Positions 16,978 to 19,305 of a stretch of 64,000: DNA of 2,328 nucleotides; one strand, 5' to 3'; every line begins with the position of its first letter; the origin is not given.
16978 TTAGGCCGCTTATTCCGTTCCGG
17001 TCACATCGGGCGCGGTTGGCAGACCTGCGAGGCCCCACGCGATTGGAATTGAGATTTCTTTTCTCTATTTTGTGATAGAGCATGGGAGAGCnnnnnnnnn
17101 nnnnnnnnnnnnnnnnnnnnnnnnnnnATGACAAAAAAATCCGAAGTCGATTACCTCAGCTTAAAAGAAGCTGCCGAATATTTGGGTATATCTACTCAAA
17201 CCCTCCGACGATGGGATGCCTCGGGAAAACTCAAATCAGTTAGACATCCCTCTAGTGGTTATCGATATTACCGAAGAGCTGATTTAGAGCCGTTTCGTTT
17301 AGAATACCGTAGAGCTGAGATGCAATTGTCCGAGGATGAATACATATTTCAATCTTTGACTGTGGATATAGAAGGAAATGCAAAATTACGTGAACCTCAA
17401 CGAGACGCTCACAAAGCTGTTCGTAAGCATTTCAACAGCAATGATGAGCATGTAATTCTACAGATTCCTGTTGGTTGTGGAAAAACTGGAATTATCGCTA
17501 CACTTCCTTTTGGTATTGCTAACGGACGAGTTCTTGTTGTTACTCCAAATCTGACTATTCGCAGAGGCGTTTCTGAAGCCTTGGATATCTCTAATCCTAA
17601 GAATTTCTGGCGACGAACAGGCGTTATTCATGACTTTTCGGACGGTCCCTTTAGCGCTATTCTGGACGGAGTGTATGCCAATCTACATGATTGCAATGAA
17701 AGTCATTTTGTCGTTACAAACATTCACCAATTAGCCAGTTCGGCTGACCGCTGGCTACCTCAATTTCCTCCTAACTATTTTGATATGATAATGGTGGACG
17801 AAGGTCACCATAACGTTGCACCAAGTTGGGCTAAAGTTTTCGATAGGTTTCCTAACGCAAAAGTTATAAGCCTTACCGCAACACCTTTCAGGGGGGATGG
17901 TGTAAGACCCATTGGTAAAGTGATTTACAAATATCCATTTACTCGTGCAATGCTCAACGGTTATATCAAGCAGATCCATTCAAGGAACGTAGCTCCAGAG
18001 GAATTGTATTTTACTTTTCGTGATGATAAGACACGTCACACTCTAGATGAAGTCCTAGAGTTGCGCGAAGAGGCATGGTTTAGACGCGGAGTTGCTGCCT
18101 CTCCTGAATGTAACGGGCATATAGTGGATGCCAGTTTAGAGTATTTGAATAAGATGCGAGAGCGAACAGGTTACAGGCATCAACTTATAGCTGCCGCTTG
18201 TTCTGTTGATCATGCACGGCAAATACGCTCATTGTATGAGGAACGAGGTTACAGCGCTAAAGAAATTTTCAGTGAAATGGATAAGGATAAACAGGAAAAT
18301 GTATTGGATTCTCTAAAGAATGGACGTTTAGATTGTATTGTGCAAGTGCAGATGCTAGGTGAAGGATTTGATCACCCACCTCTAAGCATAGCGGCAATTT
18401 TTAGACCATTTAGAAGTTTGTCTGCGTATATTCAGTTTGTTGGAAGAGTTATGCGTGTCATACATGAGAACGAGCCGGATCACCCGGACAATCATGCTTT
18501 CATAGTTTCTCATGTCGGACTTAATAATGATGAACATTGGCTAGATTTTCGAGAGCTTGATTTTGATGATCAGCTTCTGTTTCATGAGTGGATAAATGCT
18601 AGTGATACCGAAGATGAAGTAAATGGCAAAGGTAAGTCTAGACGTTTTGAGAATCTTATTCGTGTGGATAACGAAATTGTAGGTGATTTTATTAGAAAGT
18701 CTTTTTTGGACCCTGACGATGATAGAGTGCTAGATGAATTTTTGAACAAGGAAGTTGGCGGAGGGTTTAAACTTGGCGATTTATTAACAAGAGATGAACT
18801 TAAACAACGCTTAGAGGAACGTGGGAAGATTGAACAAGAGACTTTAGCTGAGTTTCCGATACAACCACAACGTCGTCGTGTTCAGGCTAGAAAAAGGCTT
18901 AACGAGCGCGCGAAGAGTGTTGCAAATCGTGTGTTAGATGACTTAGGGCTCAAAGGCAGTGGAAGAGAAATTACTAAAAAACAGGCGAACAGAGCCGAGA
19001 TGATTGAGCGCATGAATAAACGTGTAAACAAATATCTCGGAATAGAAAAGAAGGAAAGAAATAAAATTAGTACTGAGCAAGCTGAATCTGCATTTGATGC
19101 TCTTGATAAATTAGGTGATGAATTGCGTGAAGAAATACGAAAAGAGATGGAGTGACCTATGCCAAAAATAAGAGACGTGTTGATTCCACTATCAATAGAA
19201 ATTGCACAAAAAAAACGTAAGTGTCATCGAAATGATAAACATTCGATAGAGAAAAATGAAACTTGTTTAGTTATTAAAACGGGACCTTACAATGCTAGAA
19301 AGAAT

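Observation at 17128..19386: HTH-SF2 helicase fusion plus coupled 75-aa Cys/His protein: candidate undescribed two-gene defence system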

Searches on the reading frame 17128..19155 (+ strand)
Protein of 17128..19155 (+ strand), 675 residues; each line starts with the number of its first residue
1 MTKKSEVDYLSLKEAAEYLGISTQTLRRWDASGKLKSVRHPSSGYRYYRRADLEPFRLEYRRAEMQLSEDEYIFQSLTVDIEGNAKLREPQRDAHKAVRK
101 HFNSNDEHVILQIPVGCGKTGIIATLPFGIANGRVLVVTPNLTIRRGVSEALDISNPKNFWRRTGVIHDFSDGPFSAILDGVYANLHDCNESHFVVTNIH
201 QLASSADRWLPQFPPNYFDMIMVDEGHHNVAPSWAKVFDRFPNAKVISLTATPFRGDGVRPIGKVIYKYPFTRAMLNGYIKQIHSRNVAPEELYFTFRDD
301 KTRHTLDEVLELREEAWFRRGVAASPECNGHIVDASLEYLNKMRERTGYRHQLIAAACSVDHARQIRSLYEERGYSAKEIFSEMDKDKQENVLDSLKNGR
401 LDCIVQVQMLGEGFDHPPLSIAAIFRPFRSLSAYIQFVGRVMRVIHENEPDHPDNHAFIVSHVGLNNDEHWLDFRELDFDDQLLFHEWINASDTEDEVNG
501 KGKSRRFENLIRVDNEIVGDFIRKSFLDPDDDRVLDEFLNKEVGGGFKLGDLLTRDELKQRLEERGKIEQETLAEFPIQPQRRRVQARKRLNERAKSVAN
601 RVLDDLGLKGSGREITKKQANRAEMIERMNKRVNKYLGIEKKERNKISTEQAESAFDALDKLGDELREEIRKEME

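Call 3: search_protein_families(library=pfam, proteins=[window:17128-19155:+], max_evalue=0.1)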
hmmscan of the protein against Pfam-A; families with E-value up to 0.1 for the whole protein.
window:17128-19155:+ (675 aa): 14 families
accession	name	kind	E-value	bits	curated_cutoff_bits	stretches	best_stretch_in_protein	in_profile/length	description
PF04851.21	ResIII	-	1.2e-24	87.5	22.5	1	86-255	3-164/164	Type III restriction enzyme, res subunit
PF00271.37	Helicase_C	-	5.6e-12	46.3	23.5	1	349-444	14-109/110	Helicase conserved C-terminal domain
PF00376.29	MerR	-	1.2e-10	41.5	28.2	1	13-48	3-38/38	MerR family regulatory protein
PF12728.13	HTH_17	-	6.6e-10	39.5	27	1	9-54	1-44/51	Helix-turn-helix domain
PF13411.12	MerR_1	-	7.4e-10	39.2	21.6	1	11-57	2-47/69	MerR HTH family regulatory protein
PF18766.7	SWI2_SNF2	-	5.7e-05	23.3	26.7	1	191-287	92-192/221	SWI2/SNF2 ATPase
PF00270.35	DEAD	-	0.0004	20.6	26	1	101-254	10-161/167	DEAD/DEAH box helicase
PF13384.12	HTH_23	-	0.0022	18.2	24.6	1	10-29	18-37/50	Homeodomain-like domain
PF08220.18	HTH_DeoR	-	0.0024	18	21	1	8-28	13-33/57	DeoR-like helix-turn-helix domain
PF08822.17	DUF1804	-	0.01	16.2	29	0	9-34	19-44/164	Protein of unknown function (DUF1804)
PF01381.28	HTH_3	-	0.013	15.9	23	0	10-29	10-29/55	Helix-turn-helix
PF02954.25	HTH_8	-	0.029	14.5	22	1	13-28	22-37/42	Bacterial regulatory protein, Fis family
PF03448.22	MgtE_N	-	0.052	14.5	25.9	0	376-402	29-55/102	MgtE intracellular N domain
PF13338.12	AbiEi_4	-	0.073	13.6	25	0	8-35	12-38/49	Transcriptional regulator, AbiEi antitoxin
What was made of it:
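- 17152..17298 (+): N-terminal MerR/excisionase/BldC-type HTH (aa 9-57). Pfam MerR, HTH_17 and MerR_1 (call 3).
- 17383..18459 (+): SF2 ATPase/translocase core: ResIII (aa 86-255, motifs I-III) and Helicase_C (aa 349-444, motifs IV-VI), with an insert at aa 256-345. Pfam (call 3).
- On SF2 helicase superfamily (ResIII / XPB-RadD-like): ResIII 1.2e-24 and Helicase_C 5.6e-12 (call 3).
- On Excisionase/MerR-type HTH (TIGR01764, PF00376, PF12728): MerR 41.5 against 28.2, HTH_17 39.5 against 27 (call 3).
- On MerR-family transcription regulators proper: The helicase follows directly (call 3).
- Checked: Pfam (call 3) gives MerR 1.2e-10, HTH_17 6.6e-10 and MerR_1 7.4e-10 at aa 9-57, ResIII 1.2e-24 at aa 86-255, and Helicase_C 5.6e-12 at aa 349-444.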

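Call 4: search_protein_families(library=padloc, proteins=[window:17128-19155:+], max_evalue=0.1)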
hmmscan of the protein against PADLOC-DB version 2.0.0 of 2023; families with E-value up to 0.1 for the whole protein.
window:17128-19155:+ (675 aa): 20 families
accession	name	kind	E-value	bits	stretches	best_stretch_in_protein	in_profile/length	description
PDLC02707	PbeA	-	3.6e-14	50.3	2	340-446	516-619/672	PbeA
PDLC03659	mREase_IV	-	5e-14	49.1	2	189-259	310-377/945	Type IV methyl-directed restriction enzyme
PDLC04133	mad1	-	1.1e-12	46.1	1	9-57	5-51/60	mads_1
PDLC03658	mREase_IV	-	2.6e-11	40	2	187-259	307-377/953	Type IV methyl-directed restriction enzyme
PDLC02704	PbeA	-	1.7e-10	38.1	1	362-447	549-634/682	PbeA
PDLC02705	PbeA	-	5.4e-07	26.1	1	358-463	533-637/691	PbeA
PDLC01439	typeIV_DinG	-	1.9e-06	24.8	1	80-145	10-72/575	CAS-IV-A; associated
PDLC02706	PbeA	-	3e-06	24.1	1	385-447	600-662/722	PbeA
PDLC03928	PsyrT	-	7.3e-06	22.5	1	360-446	251-337/689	-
PDLC03049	REase_I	-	1e-05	21.8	1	207-280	274-353/807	Type I restriction enzyme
PDLC02870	DpdF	-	3.5e-05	20.5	1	352-443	228-319/534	DpdF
PDLC03047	REase_I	-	5.2e-05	19.1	1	208-255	447-493/1107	Type I restriction enzyme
PDLC02703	PbeA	-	7.7e-05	19.5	1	361-469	520-620/626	PbeA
PDLC03648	REase_III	-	0.00015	18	1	220-281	135-197/871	Type III restriction enzyme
PDLC03348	MTase_II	-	0.00056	16.5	1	3-40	4-42/727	Type II methyltransferase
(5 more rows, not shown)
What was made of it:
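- The helicase C-domain gives a weak PsyrT hit (7.3e-6, call 4).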

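Call 9: find_homologous_proteins(query=window:17128-19155:+)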
Query window:17128-19155:+ (675 aa): 4383 proteins with E <= 0.001 among 8000 candidates; the best 120 are listed.
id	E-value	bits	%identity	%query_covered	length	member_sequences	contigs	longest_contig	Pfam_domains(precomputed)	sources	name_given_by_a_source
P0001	0.0e+0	1548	100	100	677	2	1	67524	PF12728.14,PF00376.30,PF13411.13,PF00271.38,PF04851.22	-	-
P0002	0.0e+0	1219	76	99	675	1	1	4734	PF12728.14,PF00376.30,PF13411.13,PF00271.38,PF04851.22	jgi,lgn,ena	-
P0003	0.0e+0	1191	74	100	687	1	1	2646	PF12728.14,PF00376.30,PF13411.13,PF00271.38,PF04851.22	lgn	-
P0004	0.0e+0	1178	74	99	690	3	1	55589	PF12728.14,PF00376.30,PF13411.13,PF00271.38,PF04851.22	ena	-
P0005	0.0e+0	1177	74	98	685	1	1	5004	PF12728.14,PF00376.30,PF13411.13,PF00271.38,PF04851.22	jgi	jgi:DNA repair protein RadD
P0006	0.0e+0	1175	73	100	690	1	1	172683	PF12728.14,PF00376.30,PF13411.13,PF00271.38,PF04851.22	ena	-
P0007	0.0e+0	1171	73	99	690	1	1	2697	PF12728.14,PF00376.30,PF13411.13,PF00271.38,PF04851.22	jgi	-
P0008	0.0e+0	1168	74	98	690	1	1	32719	PF12728.14,PF00376.30,PF13411.13,PF00271.38,PF04851.22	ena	-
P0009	0.0e+0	1167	73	99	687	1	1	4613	PF12728.14,PF00376.30,PF13411.13,PF00271.38,PF04851.22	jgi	jgi:excisionase family DNA binding protein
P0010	0.0e+0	1165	73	99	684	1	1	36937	PF12728.14,PF00376.30,PF13411.13,PF00271.38,PF04851.22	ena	-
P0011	0.0e+0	1163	73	99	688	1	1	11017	PF12728.14,PF00376.30,PF13411.13,PF00271.38,PF04851.22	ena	-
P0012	0.0e+0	1160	72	99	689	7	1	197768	PF12728.14,PF00376.30,PF13411.13,PF00271.38,PF04851.22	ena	-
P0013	0.0e+0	1159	72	99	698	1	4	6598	PF12728.14,PF00376.30,PF13411.13,PF00270.36,PF00271.38,PF04851.22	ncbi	-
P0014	0.0e+0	1157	74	99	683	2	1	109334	PF12728.14,PF00376.30,PF13411.13,PF00270.36,PF00271.38,PF04851.22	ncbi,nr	ncbi:MAG: DEAD/DEAH box helicase family protein [Nitrospirales bacterium]|nr:DEAD/DEAH box helicase 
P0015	0.0e+0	1150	73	99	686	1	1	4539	PF12728.14,PF00376.30,PF13411.13,PF00271.38,PF04851.22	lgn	-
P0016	0.0e+0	1148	72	99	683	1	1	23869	PF00376.30,PF13411.13,PF00271.38,PF04851.22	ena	-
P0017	0.0e+0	1143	72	99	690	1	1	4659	PF12728.14,PF00376.30,PF13411.13,PF00270.36,PF00271.38,PF04851.22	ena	-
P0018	0.0e+0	1141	72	99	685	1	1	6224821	PF12728.14,PF00376.30,PF13411.13,PF00270.36,PF18766.8,PF00271.38,PF04851.22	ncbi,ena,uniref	ncbi:DEAD/DEAH box helicase family protein [Hoeflea sp.]|uniref:DEAD/DEAH box helicase family protei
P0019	0.0e+0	1135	72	99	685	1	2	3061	PF12728.14,PF00376.30,PF13411.13,PF00271.38,PF04851.22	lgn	-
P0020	0.0e+0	1132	71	99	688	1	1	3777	PF12728.14,PF00376.30,PF13411.13,PF00271.38,PF04851.22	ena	-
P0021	0.0e+0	1130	71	99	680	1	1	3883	PF12728.14,PF00376.30,PF13411.13,PF00271.38,PF04851.22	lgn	-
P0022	0.0e+0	1130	70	100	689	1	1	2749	PF00376.30,PF13411.13,PF00271.38,PF04851.22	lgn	-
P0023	0.0e+0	1127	71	99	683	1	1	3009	PF12728.14,PF00376.30,PF13411.13,PF00271.38,PF04851.22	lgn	-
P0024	0.0e+0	1125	71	99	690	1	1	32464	PF12728.14,PF00376.30,PF13411.13,PF00270.36,PF00271.38,PF04851.22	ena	-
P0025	0.0e+0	1121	70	99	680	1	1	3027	PF12728.14,PF00376.30,PF13411.13,PF00271.38,PF04851.22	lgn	-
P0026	0.0e+0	1116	70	99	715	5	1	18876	PF12728.14,PF00376.30,PF13411.13,PF00271.38,PF04851.22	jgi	jgi:DNA repair protein RadD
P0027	0.0e+0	1113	69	100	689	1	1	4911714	PF12728.14,PF00376.30,PF13411.13,PF00271.38,PF04851.22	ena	-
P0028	0.0e+0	1113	70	99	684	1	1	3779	PF12728.14,PF00376.30,PF13411.13,PF00271.38,PF04851.22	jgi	jgi:DNA repair protein RadD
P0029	0.0e+0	1105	69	99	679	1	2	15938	PF12728.14,PF00376.30,PF13411.13,PF00271.38,PF04851.22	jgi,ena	-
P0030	0.0e+0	1101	70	99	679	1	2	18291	PF12728.14,PF00376.30,PF13411.13,PF00271.38,PF04851.22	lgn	-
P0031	0.0e+0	1100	68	100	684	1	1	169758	PF12728.14,PF00376.30,PF13411.13,PF00271.38,PF04851.22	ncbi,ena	-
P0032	0.0e+0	1097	69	100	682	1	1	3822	PF12728.14,PF00376.30,PF13411.13,PF00271.38,PF04851.22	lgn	-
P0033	0.0e+0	1096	69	98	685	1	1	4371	PF12728.14,PF00376.30,PF13411.13,PF00271.38,PF04851.22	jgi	jgi:DNA repair protein RadD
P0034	0.0e+0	1094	68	100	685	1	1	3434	PF12728.14,PF00376.30,PF13411.13,PF00271.38,PF04851.22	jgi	jgi:DNA repair protein RadD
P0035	0.0e+0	1092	70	98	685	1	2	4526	PF12728.14,PF00376.30,PF13411.13,PF00271.38,PF04851.22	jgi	jgi:DNA repair protein RadD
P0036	0.0e+0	1091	69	99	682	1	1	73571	PF12728.14,PF00376.30,PF13411.13,PF00270.36,PF00271.38,PF04851.22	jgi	jgi:DNA repair protein RadD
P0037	0.0e+0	1089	68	99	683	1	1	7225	PF12728.14,PF00376.30,PF13411.13,PF00271.38,PF04851.22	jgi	jgi:excisionase family DNA binding protein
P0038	0.0e+0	1087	68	100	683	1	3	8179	PF12728.14,PF00376.30,PF13411.13,PF00270.36,PF00271.38,PF04851.22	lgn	-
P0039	0.0e+0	1087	68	100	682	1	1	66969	PF12728.14,PF00376.30,PF13411.13,PF00270.36,PF00271.38,PF04851.22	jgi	jgi:superfamily II DNA or RNA helicase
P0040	0.0e+0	1086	69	98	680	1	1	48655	PF12728.14,PF00376.30,PF13411.13,PF00271.38,PF04851.22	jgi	jgi:DNA repair protein RadD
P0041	0.0e+0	1085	69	99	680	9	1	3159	PF12728.14,PF00376.30,PF13411.13,PF00271.38,PF04851.22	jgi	jgi:DNA repair protein RadD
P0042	0.0e+0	1085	70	98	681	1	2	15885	PF12728.14,PF00376.30,PF13411.13,PF00271.38,PF04851.22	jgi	jgi:DNA repair protein RadD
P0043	0.0e+0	1083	68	99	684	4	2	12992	PF12728.14,PF00376.30,PF13411.13,PF00271.38,PF04851.22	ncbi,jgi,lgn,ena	-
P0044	0.0e+0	1083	67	100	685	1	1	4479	PF12728.14,PF00376.30,PF13411.13,PF00271.38,PF04851.22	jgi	jgi:DNA repair protein RadD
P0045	0.0e+0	1079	68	99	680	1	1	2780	PF12728.14,PF00376.30,PF13411.13,PF00271.38,PF04851.22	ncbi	-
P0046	0.0e+0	1077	69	99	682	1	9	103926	PF12728.14,PF00376.30,PF13411.13,PF00270.36,PF00271.38,PF04851.22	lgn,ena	-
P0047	0.0e+0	1077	67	100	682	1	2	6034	PF12728.14,PF00376.30,PF13411.13,PF00271.38,PF04851.22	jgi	jgi:DNA repair protein RadD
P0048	0.0e+0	1075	68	100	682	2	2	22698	PF12728.14,PF00376.30,PF13411.13,PF00270.36,PF00271.38,PF04851.22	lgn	-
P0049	0.0e+0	1075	68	100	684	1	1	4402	PF12728.14,PF00376.30,PF13411.13,PF00271.38,PF04851.22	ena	-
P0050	0.0e+0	1073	68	99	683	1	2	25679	PF12728.14,PF00376.30,PF13411.13,PF00271.38,PF04851.22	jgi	jgi:excisionase family DNA binding protein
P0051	0.0e+0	1072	68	100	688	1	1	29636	PF12728.14,PF00376.30,PF13411.13,PF00270.36,PF00271.38,PF04851.22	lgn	-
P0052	0.0e+0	1072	67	100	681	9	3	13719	PF12728.14,PF00376.30,PF13411.13,PF00271.38,PF04851.22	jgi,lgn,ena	-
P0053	0.0e+0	1071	67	100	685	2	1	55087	PF12728.14,PF00376.30,PF13411.13,PF00271.38,PF04851.22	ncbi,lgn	-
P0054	0.0e+0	1070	68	100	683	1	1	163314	PF12728.14,PF00376.30,PF13411.13,PF00271.38,PF04851.22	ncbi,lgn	ncbi:MAG: DEAD/DEAH box helicase family protein [Alphaproteobacteria bacterium]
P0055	0.0e+0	1069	67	99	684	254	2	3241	PF12728.14,PF00376.30,PF13411.13,PF00271.38,PF04851.22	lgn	-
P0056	0.0e+0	1069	67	99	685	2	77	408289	PF12728.14,PF00376.30,PF13411.13,PF00271.38,PF04851.22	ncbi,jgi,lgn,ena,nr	ncbi:DEAD/DEAH box helicase family protein [Bradyrhizobium viridifuturi]|jgi:DNA repair protein RadD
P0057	0.0e+0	1068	67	100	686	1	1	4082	PF12728.14,PF00376.30,PF13411.13,PF00271.38,PF04851.22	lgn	-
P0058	0.0e+0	1068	67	100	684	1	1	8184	PF12728.14,PF00376.30,PF13411.13,PF00271.38,PF04851.22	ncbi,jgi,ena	-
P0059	0.0e+0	1068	68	99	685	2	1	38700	PF12728.14,PF00376.30,PF13411.13,PF00271.38,PF04851.22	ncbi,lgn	-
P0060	0.0e+0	1065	68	99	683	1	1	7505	PF12728.14,PF00376.30,PF13411.13,PF00271.38,PF04851.22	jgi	jgi:excisionase family DNA binding protein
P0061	0.0e+0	1064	66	100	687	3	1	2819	PF12728.14,PF00376.30,PF13411.13,PF00271.38,PF04851.22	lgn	-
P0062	0.0e+0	1062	67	99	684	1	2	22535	PF12728.14,PF00376.30,PF13411.13,PF00271.38,PF04851.22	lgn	-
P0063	0.0e+0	1060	66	99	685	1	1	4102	PF12728.14,PF00376.30,PF13411.13,PF00271.38,PF04851.22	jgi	jgi:DNA repair protein RadD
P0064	0.0e+0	1060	66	100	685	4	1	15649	PF12728.14,PF00376.30,PF13411.13,PF18766.8,PF00271.38,PF04851.22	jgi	jgi:DNA repair protein RadD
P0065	0.0e+0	1060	67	100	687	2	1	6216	PF12728.14,PF00376.30,PF13411.13,PF18766.8,PF00271.38,PF04851.22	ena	-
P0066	0.0e+0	1059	67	99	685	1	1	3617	PF12728.14,PF00376.30,PF13411.13,PF00271.38,PF04851.22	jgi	jgi:DNA repair protein RadD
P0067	0.0e+0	1056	66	100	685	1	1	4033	PF12728.14,PF00376.30,PF13411.13,PF00271.38,PF04851.22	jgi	jgi:excisionase family DNA binding protein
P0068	0.0e+0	1056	66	100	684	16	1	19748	PF12728.14,PF00376.30,PF13411.13,PF00271.38,PF04851.22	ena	-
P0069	0.0e+0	1055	66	100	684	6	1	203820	PF12728.14,PF00376.30,PF13411.13,PF00271.38,PF04851.22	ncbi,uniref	ncbi:DEAD/DEAH box helicase family protein [Mesorhizobium sp. M1273]|uniref:DEAD/DEAH box helicase n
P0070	0.0e+0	1055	67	99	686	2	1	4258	PF12728.14,PF00376.30,PF13411.13,PF00271.38,PF04851.22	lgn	-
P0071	0.0e+0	1052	66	100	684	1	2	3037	PF12728.14,PF00376.30,PF13411.13,PF00271.38,PF04851.22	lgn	-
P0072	0.0e+0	1052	67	99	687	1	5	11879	PF12728.14,PF00376.30,PF13411.13,PF00271.38,PF04851.22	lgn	-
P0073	0.0e+0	1052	66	99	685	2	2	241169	PF12728.14,PF00376.30,PF13411.13,PF00271.38,PF04851.22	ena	-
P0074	0.0e+0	1052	66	100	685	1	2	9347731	PF12728.14,PF00376.30,PF13411.13,PF00271.38,PF04851.22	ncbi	ncbi:DNA repair protein RadD [Bradyrhizobium huanghuaihaiense]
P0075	0.0e+0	1052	65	100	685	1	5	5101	PF12728.14,PF00376.30,PF13411.13,PF00271.38,PF04851.22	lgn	-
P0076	0.0e+0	1051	66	99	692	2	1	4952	PF12728.14,PF00376.30,PF13411.13,PF00270.36,PF00271.38,PF04851.22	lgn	-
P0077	0.0e+0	1051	66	100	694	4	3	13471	PF12728.14,PF00376.30,PF13411.13,PF00271.38,PF04851.22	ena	-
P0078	0.0e+0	1050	67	99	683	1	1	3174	PF12728.14,PF00376.30,PF13411.13,PF00271.38,PF04851.22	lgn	-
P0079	0.0e+0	1049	67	99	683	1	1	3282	PF12728.14,PF00376.30,PF13411.13,PF00271.38,PF04851.22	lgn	-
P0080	0.0e+0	1049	66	100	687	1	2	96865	PF12728.14,PF00376.30,PF13411.13,PF00271.38,PF04851.22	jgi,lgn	jgi:excisionase family DNA binding protein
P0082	0.0e+0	1048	65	99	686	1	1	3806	PF12728.14,PF00376.30,PF13411.13,PF00271.38,PF04851.22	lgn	-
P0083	0.0e+0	1048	66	100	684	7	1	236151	PF12728.14,PF00376.30,PF13411.13,PF00271.38,PF04851.22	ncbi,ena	-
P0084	0.0e+0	1046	66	98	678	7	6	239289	PF12728.14,PF00376.30,PF13411.13,PF00271.38,PF04851.22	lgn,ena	-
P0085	0.0e+0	1045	65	99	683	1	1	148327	PF12728.14,PF00376.30,PF13411.13,PF00271.38,PF04851.22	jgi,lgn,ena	-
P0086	0.0e+0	1045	64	100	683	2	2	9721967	PF12728.14,PF00376.30,PF13411.13,PF00271.38,PF04851.22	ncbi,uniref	ncbi:DNA repair protein RadD [Bradyrhizobium sp. i1.4.4]|uniref:DEAD/DEAH box helicase n=1 Tax=Brady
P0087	0.0e+0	1045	65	100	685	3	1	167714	PF12728.14,PF00376.30,PF13411.13,PF00271.38,PF04851.22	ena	-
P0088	0.0e+0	1043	66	99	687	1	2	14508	PF12728.14,PF00376.30,PF13411.13,PF00271.38,PF04851.22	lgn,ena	-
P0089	0.0e+0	1043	66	99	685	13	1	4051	PF12728.14,PF00376.30,PF13411.13,PF00271.38,PF04851.22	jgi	jgi:excisionase family DNA binding protein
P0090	0.0e+0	1042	67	99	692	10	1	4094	PF12728.14,PF00376.30,PF13411.13,PF00271.38,PF04851.22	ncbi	-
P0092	0.0e+0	1040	66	99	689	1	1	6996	PF12728.14,PF00376.30,PF13411.13,PF00271.38,PF04851.22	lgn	-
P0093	0.0e+0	1040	65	97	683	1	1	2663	PF12728.14,PF00376.30,PF13411.13,PF00271.38,PF04851.22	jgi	jgi:DNA repair protein RadD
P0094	0.0e+0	1039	66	100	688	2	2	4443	PF12728.14,PF00376.30,PF13411.13,PF00271.38,PF04851.22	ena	-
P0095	0.0e+0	1038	66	98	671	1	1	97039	PF12728.14,PF00376.30,PF13411.13,PF00270.36,PF00271.38,PF04851.22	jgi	-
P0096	0.0e+0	1037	66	99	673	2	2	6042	PF12728.14,PF00376.30,PF13411.13,PF00271.38,PF04851.22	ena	-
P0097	0.0e+0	1036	65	100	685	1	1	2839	PF12728.14,PF00376.30,PF13411.13,PF00271.38,PF04851.22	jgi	jgi:DNA repair protein RadD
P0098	0.0e+0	1032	65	100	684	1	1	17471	PF12728.14,PF00376.30,PF13411.13,PF00271.38,PF04851.22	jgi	jgi:DNA repair protein RadD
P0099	0.0e+0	1029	65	99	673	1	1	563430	PF12728.14,PF00376.30,PF13411.13,PF00271.38,PF04851.22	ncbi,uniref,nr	ncbi:DEAD/DEAH box helicase family protein [Marinicella meishanensis]|uniref:DEAD/DEAH box helicase 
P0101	0.0e+0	1026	64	100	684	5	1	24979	PF12728.14,PF00376.30,PF13411.13,PF00271.38,PF04851.22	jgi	jgi:excisionase family DNA binding protein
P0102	0.0e+0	1026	65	98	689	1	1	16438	PF12728.14,PF00376.30,PF13411.13,PF00271.38,PF04851.22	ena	-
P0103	0.0e+0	1026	66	99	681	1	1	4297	PF12728.14,PF00376.30,PF13411.13,PF00271.38,PF04851.22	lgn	-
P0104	0.0e+0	1020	65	99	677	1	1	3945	PF12728.14,PF00376.30,PF13411.13,PF00271.38,PF04851.22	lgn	-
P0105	0.0e+0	1017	64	100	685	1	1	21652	PF12728.14,PF00376.30,PF00271.38,PF04851.22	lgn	-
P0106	9.0e-297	1004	64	99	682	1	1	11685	PF12728.14,PF00376.30,PF13411.13,PF00271.38,PF04851.22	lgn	-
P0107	1.1e-296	1004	64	99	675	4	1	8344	PF12728.14,PF00376.30,PF13411.13,PF00271.38,PF04851.22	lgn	-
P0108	4.5e-295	999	65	97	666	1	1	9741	PF00376.30,PF00271.38,PF04851.22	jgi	jgi:superfamily II DNA or RNA helicase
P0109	1.4e-292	991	64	99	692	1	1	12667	PF12728.14,PF00376.30,PF13411.13,PF00270.36,PF00271.38,PF04851.22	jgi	jgi:DNA repair protein RadD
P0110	3.1e-292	989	63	99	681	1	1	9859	PF12728.14,PF00376.30,PF13411.13,PF00270.36,PF00271.38,PF04851.22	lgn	-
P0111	1.0e-291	988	64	99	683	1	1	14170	PF12728.14,PF00376.30,PF13411.13,PF00271.38,PF04851.22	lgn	-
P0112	1.2e-291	987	63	99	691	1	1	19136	PF12728.14,PF00376.30,PF13411.13,PF00270.36,PF00271.38,PF04851.22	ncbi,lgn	-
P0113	7.7e-291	985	63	98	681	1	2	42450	PF12728.14,PF00376.30,PF13411.13,PF00271.38,PF04851.22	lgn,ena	-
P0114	1.5e-290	984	64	99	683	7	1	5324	PF12728.14,PF00376.30,PF13411.13,PF00270.36,PF00271.38,PF04851.22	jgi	-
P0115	3.2e-289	979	63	99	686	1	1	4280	PF12728.14,PF00376.30,PF13411.13,PF00270.36,PF00271.38,PF04851.22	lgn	-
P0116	2.2e-287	973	62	99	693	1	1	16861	PF12728.14,PF00376.30,PF13411.13,PF00271.38,PF04851.22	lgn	-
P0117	3.0e-285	966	62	99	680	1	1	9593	PF12728.14,PF00376.30,PF13411.13,PF00271.38,PF04851.22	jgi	jgi:DNA repair protein RadD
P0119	1.3e-284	964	63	99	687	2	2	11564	PF12728.14,PF00376.30,PF13411.13,PF00271.38,PF04851.22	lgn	-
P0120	3.9e-284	963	63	99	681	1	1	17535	PF12728.14,PF00376.30,PF13411.13,PF00271.38,PF04851.22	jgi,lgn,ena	-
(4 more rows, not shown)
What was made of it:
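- On RadD (NCBIfam NF053632 equivalog): The source name 'RadD' given to homologues (call 9) is an over-annotation.
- JGI names many members 'DNA repair protein RadD' (call 9).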
